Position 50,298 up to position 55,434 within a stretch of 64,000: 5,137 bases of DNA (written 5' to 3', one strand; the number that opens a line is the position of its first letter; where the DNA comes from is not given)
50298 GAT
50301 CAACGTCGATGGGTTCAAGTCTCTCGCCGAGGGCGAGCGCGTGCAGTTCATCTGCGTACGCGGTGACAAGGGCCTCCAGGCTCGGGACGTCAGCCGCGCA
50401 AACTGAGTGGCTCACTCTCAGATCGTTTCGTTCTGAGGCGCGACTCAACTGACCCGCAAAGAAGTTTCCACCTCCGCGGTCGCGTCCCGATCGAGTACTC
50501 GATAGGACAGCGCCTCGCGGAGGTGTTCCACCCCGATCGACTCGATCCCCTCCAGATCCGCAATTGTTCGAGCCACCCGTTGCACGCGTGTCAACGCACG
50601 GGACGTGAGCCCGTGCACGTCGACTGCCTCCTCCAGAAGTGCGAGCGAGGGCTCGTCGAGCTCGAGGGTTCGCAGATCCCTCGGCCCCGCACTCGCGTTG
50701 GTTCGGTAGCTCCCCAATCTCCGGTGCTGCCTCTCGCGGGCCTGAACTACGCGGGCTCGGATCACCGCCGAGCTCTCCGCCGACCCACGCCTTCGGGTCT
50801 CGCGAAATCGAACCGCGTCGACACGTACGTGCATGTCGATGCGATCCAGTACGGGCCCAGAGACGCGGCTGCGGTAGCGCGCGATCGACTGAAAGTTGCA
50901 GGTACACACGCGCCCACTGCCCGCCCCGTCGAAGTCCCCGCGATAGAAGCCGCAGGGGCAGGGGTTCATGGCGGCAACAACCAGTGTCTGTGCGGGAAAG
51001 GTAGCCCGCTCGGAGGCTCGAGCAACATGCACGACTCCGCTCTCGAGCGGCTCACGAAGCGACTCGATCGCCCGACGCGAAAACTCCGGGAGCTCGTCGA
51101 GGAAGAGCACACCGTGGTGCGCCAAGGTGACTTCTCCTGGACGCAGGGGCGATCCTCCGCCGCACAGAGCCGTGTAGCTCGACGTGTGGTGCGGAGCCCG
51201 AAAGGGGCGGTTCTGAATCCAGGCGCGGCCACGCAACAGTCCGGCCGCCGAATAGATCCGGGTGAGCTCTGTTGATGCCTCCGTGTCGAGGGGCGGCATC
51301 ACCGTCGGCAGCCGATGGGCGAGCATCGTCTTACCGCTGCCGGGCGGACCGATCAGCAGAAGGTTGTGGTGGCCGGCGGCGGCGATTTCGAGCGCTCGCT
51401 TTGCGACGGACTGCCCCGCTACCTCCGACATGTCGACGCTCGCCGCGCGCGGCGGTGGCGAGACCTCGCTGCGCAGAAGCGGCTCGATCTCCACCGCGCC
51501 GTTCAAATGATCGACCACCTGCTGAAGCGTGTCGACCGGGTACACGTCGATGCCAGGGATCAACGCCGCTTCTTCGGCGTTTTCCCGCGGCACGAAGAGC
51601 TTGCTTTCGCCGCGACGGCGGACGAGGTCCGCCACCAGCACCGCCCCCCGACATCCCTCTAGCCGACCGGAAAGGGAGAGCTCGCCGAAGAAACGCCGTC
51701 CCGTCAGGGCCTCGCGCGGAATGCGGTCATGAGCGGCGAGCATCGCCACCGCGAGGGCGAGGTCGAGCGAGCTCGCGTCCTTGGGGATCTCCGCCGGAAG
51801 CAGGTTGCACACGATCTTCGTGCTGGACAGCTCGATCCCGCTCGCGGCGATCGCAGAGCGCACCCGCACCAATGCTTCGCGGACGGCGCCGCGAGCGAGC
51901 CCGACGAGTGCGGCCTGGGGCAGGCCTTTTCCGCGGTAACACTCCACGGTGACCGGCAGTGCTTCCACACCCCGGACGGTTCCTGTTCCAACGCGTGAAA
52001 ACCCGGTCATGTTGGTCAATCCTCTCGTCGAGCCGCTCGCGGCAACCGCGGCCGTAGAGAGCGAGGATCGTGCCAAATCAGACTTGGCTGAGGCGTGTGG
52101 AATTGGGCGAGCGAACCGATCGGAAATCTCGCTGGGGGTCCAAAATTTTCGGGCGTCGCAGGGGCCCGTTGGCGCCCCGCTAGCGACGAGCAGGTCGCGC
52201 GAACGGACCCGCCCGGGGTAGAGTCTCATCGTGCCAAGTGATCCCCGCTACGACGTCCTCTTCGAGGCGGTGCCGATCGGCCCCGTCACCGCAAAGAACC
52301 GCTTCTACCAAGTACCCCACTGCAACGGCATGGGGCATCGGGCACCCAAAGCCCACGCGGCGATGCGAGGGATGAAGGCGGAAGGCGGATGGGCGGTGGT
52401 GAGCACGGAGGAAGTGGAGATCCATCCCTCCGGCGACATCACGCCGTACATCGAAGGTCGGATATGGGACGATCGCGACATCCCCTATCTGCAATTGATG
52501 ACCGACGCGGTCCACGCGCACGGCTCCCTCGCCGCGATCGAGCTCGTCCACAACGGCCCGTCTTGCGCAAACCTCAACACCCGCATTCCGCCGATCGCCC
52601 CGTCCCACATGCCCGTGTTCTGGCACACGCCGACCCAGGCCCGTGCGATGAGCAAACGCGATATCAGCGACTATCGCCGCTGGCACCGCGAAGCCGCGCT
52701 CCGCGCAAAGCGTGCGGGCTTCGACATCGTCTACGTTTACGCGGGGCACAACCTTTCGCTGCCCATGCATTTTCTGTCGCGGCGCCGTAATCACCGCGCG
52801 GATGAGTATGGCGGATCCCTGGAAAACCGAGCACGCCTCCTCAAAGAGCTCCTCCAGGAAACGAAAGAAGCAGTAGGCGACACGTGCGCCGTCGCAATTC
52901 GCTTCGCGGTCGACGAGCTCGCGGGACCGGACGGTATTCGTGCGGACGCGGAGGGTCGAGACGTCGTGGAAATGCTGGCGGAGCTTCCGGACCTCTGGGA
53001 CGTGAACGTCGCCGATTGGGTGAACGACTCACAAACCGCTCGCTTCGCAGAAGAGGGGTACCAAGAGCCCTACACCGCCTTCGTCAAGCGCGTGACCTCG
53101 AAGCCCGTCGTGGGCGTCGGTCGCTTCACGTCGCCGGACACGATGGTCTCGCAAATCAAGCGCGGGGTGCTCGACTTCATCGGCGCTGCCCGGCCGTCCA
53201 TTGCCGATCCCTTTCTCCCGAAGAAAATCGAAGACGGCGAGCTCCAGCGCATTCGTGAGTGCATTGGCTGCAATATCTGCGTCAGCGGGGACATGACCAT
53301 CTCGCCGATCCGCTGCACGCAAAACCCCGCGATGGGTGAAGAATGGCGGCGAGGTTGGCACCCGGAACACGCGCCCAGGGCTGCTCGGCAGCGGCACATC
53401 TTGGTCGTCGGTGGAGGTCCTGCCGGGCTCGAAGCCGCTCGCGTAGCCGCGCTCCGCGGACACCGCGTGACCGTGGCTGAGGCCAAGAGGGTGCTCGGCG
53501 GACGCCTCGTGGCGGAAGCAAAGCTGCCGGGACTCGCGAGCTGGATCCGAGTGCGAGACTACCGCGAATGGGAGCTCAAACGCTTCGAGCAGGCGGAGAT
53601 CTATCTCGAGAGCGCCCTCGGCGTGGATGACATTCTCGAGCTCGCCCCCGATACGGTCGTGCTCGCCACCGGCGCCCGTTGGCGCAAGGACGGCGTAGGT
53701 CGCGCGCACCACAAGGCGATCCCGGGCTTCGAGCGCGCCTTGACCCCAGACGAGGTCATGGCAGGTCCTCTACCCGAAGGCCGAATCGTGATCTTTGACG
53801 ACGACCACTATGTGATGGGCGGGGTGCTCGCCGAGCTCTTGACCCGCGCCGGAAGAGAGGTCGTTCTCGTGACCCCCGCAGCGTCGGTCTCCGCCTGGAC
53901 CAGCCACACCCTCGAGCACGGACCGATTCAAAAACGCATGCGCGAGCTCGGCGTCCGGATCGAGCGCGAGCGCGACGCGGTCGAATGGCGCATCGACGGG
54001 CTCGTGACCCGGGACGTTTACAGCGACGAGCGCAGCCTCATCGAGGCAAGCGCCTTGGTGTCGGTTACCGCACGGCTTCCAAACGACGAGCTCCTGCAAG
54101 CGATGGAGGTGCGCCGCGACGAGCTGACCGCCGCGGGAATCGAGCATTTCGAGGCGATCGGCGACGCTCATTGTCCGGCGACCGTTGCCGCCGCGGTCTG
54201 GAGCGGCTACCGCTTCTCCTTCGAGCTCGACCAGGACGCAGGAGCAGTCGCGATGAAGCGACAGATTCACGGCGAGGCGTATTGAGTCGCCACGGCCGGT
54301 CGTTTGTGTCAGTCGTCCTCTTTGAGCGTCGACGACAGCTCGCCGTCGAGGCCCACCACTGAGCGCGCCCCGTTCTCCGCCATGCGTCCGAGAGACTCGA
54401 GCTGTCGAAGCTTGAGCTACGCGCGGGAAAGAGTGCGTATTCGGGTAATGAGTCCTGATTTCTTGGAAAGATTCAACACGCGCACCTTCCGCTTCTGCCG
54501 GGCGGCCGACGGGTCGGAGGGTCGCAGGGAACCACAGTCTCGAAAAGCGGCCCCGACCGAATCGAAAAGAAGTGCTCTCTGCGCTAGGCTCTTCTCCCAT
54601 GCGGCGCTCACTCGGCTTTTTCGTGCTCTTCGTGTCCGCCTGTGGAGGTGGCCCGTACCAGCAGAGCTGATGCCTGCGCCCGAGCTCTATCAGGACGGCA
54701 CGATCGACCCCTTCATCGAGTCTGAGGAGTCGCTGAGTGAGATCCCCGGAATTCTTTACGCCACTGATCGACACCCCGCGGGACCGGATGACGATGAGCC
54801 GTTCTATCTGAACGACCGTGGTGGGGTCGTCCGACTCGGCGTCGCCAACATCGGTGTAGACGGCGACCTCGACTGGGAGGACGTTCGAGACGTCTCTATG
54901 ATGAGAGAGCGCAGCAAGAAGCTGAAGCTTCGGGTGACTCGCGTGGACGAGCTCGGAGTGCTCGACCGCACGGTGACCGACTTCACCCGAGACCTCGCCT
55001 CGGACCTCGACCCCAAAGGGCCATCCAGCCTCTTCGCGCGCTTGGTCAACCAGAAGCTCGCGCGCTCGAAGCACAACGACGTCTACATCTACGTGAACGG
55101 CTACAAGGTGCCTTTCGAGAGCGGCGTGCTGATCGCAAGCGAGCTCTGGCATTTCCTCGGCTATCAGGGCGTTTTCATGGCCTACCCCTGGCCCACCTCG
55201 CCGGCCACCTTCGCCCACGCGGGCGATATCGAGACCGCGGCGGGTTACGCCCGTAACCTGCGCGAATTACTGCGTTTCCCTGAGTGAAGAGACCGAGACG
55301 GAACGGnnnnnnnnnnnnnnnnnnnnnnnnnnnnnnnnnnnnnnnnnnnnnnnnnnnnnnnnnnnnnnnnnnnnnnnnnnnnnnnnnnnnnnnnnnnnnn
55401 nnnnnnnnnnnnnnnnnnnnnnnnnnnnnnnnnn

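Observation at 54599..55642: DUF900-type alpha/beta-hydrolase lipoprotein encoded in three frames: possible double frameshift, or a leader-peptide-style coupled arrangement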

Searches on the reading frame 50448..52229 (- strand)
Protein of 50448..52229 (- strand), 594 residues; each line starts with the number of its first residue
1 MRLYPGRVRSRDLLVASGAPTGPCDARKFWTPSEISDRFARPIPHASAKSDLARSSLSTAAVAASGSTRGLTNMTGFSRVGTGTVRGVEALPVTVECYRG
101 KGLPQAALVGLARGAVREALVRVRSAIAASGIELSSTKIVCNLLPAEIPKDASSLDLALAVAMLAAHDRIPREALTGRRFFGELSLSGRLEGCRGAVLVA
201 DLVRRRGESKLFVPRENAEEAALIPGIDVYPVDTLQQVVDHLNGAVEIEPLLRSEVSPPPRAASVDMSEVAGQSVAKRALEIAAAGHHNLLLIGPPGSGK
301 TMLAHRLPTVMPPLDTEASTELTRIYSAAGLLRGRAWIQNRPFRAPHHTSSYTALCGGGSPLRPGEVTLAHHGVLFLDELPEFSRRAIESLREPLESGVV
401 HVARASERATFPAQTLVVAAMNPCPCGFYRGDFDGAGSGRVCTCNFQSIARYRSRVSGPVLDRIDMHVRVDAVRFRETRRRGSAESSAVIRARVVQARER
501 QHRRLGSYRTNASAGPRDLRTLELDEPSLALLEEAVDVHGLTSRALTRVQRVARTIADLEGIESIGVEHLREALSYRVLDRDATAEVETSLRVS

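Call 28: search_protein_families(library=pfam, proteins=[window:50448-52229:-], max_evalue=0.001)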
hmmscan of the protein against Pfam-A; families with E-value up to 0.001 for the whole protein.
window:50448-52229:- (594 aa): 7 families
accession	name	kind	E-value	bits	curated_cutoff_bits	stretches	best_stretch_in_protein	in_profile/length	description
PF01078.27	Mg_chelatase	-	1.1e-85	286.6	20.3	1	266-475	1-204/207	Magnesium chelatase, subunit ChlI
PF13541.12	ChlI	-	5.9e-28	97.6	27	1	95-217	1-121/121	Subunit ChlI of Mg-chelatase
PF13335.12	Mg_chelatase_C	-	1.1e-25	90.5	26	1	485-577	2-94/94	Magnesium chelatase, subunit ChlI C-terminal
PF00493.29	MCM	-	6.1e-10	39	23.3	1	362-425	112-175/224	MCM P-loop domain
PF07728.20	AAA_5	-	2.6e-09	37.7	22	1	289-425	1-125/139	AAA domain (dynein-related subfamily)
PF00158.32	Sigma54_activat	-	1e-05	25.7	20.2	1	278-422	13-142/168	Sigma-54 interaction domain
PF05362.19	Lon_C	-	0.00077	19.5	21.1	0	87-241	39-201/205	Lon protease (S16) C-terminal proteolytic domain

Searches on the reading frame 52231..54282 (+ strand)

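Call 28: search_protein_families(library=pfam, proteins=[window:52231-54282:+], max_evalue=0.001)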
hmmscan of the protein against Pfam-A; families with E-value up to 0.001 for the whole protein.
window:52231-54282:+ (684 aa): 8 families
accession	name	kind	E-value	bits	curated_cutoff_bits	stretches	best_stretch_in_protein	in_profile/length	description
PF00724.26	Oxidored_FMN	-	1.1e-67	229.2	27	1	10-336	2-338/342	NADH:flavin oxidoreductase / NADH oxidase family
PF07992.20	Pyr_redox_2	-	1.5e-12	48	26.1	1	389-634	2-264/291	Pyridine nucleotide-disulphide oxidoreductase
PF12831.13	FAD_oxidored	-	4.7e-08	33.2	27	1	390-438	2-50/416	FAD dependent oxidoreductase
PF22620.2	OYE-like_second_a-b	-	6.3e-08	33.2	25.5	1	504-580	1-77/128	OYE-like second alpha/beta domain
PF13450.12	NAD_binding_8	-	5.8e-07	30.1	21.9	1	392-426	1-35/68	NAD(P)-binding Rossmann-like domain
PF00070.33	Pyr_redox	-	3.9e-06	27.7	22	1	389-422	1-34/82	Pyridine nucleotide-disulphide oxidoreductase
PF03486.20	HI0933_like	-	0.00028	20.9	50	1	389-426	2-39/244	HI0933-like protein Rossmann domain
PF00890.30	FAD_binding_2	-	0.00071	19.3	20.4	0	390-427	2-39/414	FAD binding domain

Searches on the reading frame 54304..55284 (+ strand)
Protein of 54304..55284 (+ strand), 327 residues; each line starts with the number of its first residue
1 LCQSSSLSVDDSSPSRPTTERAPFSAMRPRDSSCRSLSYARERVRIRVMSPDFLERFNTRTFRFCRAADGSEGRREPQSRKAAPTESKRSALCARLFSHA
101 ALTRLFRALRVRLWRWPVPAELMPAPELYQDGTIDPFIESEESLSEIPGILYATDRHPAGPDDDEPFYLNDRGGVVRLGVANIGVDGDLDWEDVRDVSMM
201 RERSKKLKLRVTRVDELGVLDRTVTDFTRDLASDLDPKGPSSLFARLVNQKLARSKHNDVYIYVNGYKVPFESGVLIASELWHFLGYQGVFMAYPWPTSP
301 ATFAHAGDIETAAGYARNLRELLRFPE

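Call 7: search_protein_families(library=pfam, proteins=[window:54304-55284:+], max_evalue=1)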
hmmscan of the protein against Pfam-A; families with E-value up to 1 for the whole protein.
window:54304-55284:+ (327 aa): 1 family
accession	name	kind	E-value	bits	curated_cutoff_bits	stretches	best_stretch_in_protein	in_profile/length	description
PF05990.18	DUF900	-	3.3e-08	33.7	20.5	1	247-324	8-85/232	Alpha/beta hydrolase of unknown function (DUF900)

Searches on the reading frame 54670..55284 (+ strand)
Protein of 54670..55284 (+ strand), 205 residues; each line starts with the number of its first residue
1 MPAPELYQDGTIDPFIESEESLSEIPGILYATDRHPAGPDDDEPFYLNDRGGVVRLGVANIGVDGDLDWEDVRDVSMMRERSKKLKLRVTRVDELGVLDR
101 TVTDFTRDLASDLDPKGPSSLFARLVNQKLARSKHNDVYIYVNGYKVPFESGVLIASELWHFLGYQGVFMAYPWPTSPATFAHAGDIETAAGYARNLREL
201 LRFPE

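Call 7: search_protein_families(library=pfam, proteins=[window:54670-55284:+], max_evalue=1)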
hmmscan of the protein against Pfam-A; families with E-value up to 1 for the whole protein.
window:54670-55284:+ (205 aa): 1 family
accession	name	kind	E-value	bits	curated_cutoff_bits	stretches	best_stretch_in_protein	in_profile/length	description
PF05990.18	DUF900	-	1.4e-08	35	20.5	1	125-202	8-85/232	Alpha/beta hydrolase of unknown function (DUF900)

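Call 8: find_homologous_proteins(query=window:54670-55284:+)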
Query window:54670-55284:+ (205 aa): 16 proteins with E <= 0.001 among 238 candidates.
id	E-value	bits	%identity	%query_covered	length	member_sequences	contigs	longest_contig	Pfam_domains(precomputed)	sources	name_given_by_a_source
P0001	8.0e-135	465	100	100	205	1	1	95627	PF05990.19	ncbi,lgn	-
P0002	4.5e-57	211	49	99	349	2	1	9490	PF05990.19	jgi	-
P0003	6.9e-52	194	47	99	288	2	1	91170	PF05990.19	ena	-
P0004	1.8e-50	190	45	99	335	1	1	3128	PF05990.19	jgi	jgi:esterase/lipase superfamily enzyme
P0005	3.8e-49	185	45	99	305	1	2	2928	PF05990.19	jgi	jgi:esterase/lipase superfamily enzyme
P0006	8.2e-48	181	46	98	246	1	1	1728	PF05990.19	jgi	jgi:esterase/lipase superfamily enzyme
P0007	4.0e-44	169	46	89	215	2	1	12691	PF05990.19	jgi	jgi:esterase/lipase superfamily enzyme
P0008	4.1e-41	159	48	83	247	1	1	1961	-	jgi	jgi:esterase/lipase superfamily enzyme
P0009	4.0e-39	153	43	100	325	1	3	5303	PF05990.19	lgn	-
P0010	9.3e-37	145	47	77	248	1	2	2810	PF05990.19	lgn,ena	-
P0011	6.5e-35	139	44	84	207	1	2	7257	-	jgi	-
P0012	1.2e-34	138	45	77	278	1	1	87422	PF05990.19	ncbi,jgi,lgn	ncbi:MAG: hypothetical protein ACI8PB_002286 [Desulforhopalus sp.]|jgi:hypothetical protein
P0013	6.7e-32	129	45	74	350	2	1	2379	PF05990.19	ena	-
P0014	1.2e-29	122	46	66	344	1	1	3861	PF05990.19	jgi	jgi:esterase/lipase superfamily enzyme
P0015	2.2e-22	98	47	55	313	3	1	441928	PF05990.19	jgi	jgi:esterase/lipase superfamily enzyme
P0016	2.3e-20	91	47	55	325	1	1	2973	PF05990.19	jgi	jgi:esterase/lipase superfamily enzyme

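Call 11: find_encoding_contigs(protein=P0001, flank=10000, max_places=6)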
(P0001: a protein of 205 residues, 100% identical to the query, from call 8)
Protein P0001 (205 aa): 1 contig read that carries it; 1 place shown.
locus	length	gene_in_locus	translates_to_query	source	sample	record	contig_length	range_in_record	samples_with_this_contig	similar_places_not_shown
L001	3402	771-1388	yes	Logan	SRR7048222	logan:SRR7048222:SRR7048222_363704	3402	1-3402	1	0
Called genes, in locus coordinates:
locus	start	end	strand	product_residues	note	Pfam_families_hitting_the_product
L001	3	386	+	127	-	?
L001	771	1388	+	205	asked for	PF05990:DUF900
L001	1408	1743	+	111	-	-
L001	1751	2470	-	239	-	PF14234:DUF4336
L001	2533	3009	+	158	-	PF12802:MarR_2, PF01047:MarR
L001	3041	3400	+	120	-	?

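Call 41: predict_structure(alignment_id=A3)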
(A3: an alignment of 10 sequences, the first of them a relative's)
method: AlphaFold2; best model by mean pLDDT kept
length: 313 residues; sequences in the alignment: 10
mean_pLDDT: 76.6   pTM: 0.82
mean pLDDT of the five models: 76.6, 75.7, 71.8, 70.9, 69.2
residues with pLDDT >= 90: 82; 70-90: 130; 50-70: 69; < 50: 32
segments of 3 or more residues with pLDDT < 50: 1-3, 55-61, 89-93, 210-219, 310-313
pLDDT, mean of each block of 10 residues (from residue 1): 57 67 78 90 88 54 55 71 55 61 88 93 88 90 90 92 80 77 91 70 58 45 80 89 72 76 86 90 88 92 74 38
secondary structure, 60 per line:
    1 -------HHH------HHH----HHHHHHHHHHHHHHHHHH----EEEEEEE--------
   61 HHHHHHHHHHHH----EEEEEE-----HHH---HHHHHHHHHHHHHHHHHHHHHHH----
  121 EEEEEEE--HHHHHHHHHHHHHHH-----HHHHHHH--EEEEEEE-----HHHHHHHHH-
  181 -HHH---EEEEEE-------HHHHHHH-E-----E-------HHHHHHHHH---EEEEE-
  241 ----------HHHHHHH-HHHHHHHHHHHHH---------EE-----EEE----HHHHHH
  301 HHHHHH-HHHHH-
elements in order: H24-41 E46-52 H61-72 E77-82 H94-116 E121-127 H130-144 H150-156 E159-165 H171-179 E188-193 H201-207 H223-231 E235-239 H251-257 H259-271 E288-290 H295-306 H308-312

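Call 43: fold_search(model_id=the predicted structure, library=pdb)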
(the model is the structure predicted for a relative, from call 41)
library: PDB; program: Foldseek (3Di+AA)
matches with E <= 10: 1443; with E <= 0.001: 6
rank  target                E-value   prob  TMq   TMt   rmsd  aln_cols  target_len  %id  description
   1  3lp5                  2.3e-04  1.00  0.38  0.45   7.7       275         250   13  The crystal structure of the putative cell surface hydrolase from Lactobacillus plantarum WCFS1 (released 2010-03-16)
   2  1vkh_A                3.5e-04  0.99  0.31  0.36  10.6       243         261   15  CRYSTAL STRUCTURE OF A PUTATIVE SERINE HYDROLASE (YDR428C) FROM SACCHAROMYCES CEREVISIAE AT 1.85 A RESOLUTION (released 2004-06-08)
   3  8ais_A                4.5e-04  1.00  0.34  0.38   6.7       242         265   12  Crystal structure of cutinase PsCut from Pseudomonas saudimassiliensis (released 2023-03-08)
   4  3e0x_B                4.7e-04  1.00  0.39  0.48   8.9       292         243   12  The crystal structure of a Lipase-esterase related protein from Clostridium acetobutylicum ATCC 824 (released 2008-09-30)
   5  8ais_B                6.8e-04  1.00  0.34  0.39   6.6       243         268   12  Crystal structure of cutinase PsCut from Pseudomonas saudimassiliensis (released 2023-03-08)
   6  3llc                  9.8e-04  0.99  0.37  0.42   7.9       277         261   12  Crystal structure of Putative hydrolase (YP_002548124.1) from Agrobacterium vitis S4 at 1.80 A resolution (released 2010-03-23)
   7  6fvj_C                1.3e-03  1.00  0.36  0.52   7.9       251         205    9  TesA a major thioesterase from Mycobacterium tuberculosis (released 2018-10-24)
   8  3dcn                  2.2e-03  1.00  0.34  0.50   5.4       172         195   14  Glomerella cingulata apo cutinase (released 2008-11-18)
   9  1ffd                  2.2e-03  0.98  0.33  0.47   8.1       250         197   12  CONTRIBUTION OF CUTINASE SERINE 42 SIDE CHAIN TO THE STABILIZATION OF THE OXYANION TRANSITION STATE (released 1996-03-08)
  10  3gbs                  2.3e-03  1.00  0.33  0.52   5.2       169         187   16  Crystal structure of Aspergillus oryzae cutinase (released 2009-10-06)
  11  1jfr_A                2.3e-03  0.97  0.28  0.33   6.5       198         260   13  CRYSTAL STRUCTURE OF THE STREPTOMYCES EXFOLIATUS LIPASE AT 1.9A RESOLUTION: A MODEL FOR A FAMILY OF PLATELET-ACTIVATIN (released 1998-07-15)
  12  3e0x_A                2.5e-03  0.99  0.39  0.48   8.9       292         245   11  The crystal structure of a Lipase-esterase related protein from Clostridium acetobutylicum ATCC 824 (released 2008-09-30)
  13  29cu                  2.5e-03  0.96  0.34  0.40   7.6       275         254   13  Crystal Structure of a Cutinase from Saccharopolyspora Dendranthemae (released 2026-03-18)
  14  8d1d_A                2.6e-03  0.98  0.35  0.40   7.9       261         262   10  PROSS PETase (released 2022-09-21)
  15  6sbn                  2.8e-03  0.99  0.35  0.40   6.3       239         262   11  Polyester hydrolase PE-H of Pseudomonas aestusnigri (released 2020-02-26)
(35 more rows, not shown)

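Call 57: find_encoding_contigs(protein=P0012, flank=3000, max_places=3)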
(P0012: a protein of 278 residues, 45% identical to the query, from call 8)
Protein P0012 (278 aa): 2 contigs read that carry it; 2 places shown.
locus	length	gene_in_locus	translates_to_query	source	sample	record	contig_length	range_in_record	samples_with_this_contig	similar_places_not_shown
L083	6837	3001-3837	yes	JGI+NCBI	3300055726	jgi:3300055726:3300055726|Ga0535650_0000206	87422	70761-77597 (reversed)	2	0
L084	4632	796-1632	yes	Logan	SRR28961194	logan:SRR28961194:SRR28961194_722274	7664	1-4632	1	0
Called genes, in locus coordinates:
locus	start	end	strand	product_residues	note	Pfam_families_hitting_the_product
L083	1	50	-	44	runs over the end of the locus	-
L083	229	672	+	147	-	-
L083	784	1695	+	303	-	PF02931:Neur_chan_LBD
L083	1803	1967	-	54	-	-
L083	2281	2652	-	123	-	PF00893:Multi_Drug_Res (weak), PF00892:EamA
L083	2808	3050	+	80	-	-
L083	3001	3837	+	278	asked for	PF05990:DUF900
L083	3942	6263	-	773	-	PF09699:Paired_CXXCH_1 (faint), PF14537:Cytochrom_c3_2 (faint), PF13435:Cytochrome_C554 (faint), PF14522:Cytochrome_C7 (faint), PF13431:TPR_17 (faint), PF13424:TPR_12 (faint), PF00515:TPR_1 (weak), PF12895:ANAPC3 (weak), +8 more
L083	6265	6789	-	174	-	PF00355:Rieske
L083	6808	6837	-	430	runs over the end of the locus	PF00033:Cytochrome_B, PF13631:Cytochrom_B_N_2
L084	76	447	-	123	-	PF00893:Multi_Drug_Res (weak), PF00892:EamA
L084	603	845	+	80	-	-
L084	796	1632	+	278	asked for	PF05990:DUF900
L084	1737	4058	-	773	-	PF09699:Paired_CXXCH_1 (faint), PF14537:Cytochrom_c3_2 (faint), PF13435:Cytochrome_C554 (faint), PF14522:Cytochrome_C7 (faint), PF13431:TPR_17 (faint), PF13424:TPR_12 (faint), PF00515:TPR_1 (weak), PF12895:ANAPC3 (weak), +8 more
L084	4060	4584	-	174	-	PF00355:Rieske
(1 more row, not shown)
